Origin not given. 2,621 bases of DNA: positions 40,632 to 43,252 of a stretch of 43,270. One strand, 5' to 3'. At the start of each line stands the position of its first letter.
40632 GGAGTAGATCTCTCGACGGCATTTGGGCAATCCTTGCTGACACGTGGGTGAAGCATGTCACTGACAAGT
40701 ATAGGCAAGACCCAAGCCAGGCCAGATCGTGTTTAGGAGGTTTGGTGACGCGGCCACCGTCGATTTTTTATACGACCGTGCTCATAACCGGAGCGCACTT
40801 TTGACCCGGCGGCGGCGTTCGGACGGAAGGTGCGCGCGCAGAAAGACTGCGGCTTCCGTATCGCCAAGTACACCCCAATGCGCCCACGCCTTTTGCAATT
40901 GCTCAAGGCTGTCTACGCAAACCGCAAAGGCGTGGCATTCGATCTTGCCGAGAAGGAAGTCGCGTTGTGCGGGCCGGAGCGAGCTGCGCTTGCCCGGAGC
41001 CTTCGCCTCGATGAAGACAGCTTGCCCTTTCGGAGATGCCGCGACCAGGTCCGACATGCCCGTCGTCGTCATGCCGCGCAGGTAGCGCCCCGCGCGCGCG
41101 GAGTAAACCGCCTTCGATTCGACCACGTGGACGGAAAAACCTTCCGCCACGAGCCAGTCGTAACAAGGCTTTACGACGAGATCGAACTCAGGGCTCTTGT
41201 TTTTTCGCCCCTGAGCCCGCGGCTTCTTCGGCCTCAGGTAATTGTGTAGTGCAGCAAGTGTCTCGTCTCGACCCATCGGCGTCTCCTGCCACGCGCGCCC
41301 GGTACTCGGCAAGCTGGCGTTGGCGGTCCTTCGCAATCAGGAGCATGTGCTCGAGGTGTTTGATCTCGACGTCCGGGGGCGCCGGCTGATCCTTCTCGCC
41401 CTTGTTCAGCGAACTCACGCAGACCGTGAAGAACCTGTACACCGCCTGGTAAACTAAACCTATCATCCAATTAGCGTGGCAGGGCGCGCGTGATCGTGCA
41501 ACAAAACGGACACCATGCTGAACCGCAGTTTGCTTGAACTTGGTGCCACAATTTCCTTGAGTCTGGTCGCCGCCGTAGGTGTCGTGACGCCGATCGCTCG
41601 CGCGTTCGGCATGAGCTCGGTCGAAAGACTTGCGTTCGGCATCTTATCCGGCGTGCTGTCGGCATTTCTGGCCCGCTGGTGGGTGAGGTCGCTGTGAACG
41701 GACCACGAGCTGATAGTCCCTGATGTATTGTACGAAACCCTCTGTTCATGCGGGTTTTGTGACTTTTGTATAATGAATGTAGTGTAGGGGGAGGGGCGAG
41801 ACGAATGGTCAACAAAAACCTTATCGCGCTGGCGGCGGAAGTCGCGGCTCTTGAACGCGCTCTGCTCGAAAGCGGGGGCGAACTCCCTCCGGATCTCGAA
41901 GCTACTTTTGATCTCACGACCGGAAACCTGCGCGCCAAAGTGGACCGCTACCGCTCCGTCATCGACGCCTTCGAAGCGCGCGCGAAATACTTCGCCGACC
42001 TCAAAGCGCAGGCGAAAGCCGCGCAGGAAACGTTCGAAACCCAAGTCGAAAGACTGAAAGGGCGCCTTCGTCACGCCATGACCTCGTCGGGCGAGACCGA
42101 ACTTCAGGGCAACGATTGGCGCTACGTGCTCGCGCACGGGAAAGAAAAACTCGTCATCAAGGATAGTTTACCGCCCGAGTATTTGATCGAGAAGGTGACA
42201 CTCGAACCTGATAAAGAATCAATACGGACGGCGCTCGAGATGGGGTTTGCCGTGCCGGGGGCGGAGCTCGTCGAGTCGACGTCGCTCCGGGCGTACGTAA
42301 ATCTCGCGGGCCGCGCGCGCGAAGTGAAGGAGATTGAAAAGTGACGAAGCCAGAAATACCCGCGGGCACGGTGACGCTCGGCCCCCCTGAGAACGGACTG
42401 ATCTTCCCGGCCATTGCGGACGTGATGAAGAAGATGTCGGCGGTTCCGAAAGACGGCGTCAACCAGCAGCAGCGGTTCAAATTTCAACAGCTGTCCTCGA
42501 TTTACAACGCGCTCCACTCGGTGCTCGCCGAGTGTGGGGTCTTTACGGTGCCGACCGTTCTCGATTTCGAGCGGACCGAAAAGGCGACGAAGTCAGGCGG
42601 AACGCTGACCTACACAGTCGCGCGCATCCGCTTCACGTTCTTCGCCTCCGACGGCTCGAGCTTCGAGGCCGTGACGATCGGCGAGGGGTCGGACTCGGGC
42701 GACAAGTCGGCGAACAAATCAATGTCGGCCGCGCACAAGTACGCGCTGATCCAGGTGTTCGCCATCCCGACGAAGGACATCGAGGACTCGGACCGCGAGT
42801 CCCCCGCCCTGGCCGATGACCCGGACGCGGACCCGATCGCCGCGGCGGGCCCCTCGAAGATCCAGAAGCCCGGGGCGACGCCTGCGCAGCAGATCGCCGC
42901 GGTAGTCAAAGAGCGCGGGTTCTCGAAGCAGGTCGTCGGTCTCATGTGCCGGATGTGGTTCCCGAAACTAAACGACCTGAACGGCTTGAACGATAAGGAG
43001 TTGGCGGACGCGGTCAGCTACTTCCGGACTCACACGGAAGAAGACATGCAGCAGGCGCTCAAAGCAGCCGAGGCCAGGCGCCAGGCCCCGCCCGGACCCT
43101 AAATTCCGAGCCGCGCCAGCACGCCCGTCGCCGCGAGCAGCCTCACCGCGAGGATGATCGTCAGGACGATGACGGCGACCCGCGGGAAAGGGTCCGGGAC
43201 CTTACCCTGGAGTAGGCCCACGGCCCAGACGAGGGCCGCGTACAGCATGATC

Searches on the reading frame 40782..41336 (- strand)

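Call 20: search_protein_families(library=phrogs, proteins=[window:40782-41336:-], max_evalue=0.001)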
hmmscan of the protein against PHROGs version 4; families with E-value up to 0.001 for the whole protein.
window:40782-41336:- (184 aa): 2 families
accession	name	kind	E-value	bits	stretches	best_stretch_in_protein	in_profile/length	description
phrog_824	-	unknown function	7.2e-08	33.6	1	91-163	111-183/265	-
phrog_93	-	DNA, RNA and nucleotide metabolism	2.1e-07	31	1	71-155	375-442/613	endonuclease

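Call 54: search_protein_families(library=pfam, proteins=[window:40782-41336:-], max_evalue=0.01)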
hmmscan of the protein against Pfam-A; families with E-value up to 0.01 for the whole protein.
window:40782-41336:- (184 aa): 1 family
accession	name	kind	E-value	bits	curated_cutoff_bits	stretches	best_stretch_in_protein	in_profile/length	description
PF08774.17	VRR_NUC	-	0.00028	21.3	23.8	1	91-129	61-100/116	VRR-NUC domain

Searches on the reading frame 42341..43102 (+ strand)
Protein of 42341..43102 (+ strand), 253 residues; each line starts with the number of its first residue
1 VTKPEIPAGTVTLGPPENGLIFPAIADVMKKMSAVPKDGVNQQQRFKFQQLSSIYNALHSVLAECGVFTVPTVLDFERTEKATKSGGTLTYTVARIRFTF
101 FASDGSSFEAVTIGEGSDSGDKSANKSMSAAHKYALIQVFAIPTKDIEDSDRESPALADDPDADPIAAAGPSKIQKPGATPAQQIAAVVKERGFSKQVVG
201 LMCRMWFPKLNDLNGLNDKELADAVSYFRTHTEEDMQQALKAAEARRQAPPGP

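Call 54: search_protein_families(library=pfam, proteins=[window:42341-43102:+], max_evalue=0.01)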
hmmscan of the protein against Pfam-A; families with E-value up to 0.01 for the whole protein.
window:42341-43102:+ (253 aa): 1 family
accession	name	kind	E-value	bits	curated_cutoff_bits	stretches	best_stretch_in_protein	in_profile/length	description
PF04404.17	ERF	-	1e-18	68.2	25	1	24-153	4-127/153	ERF superfamily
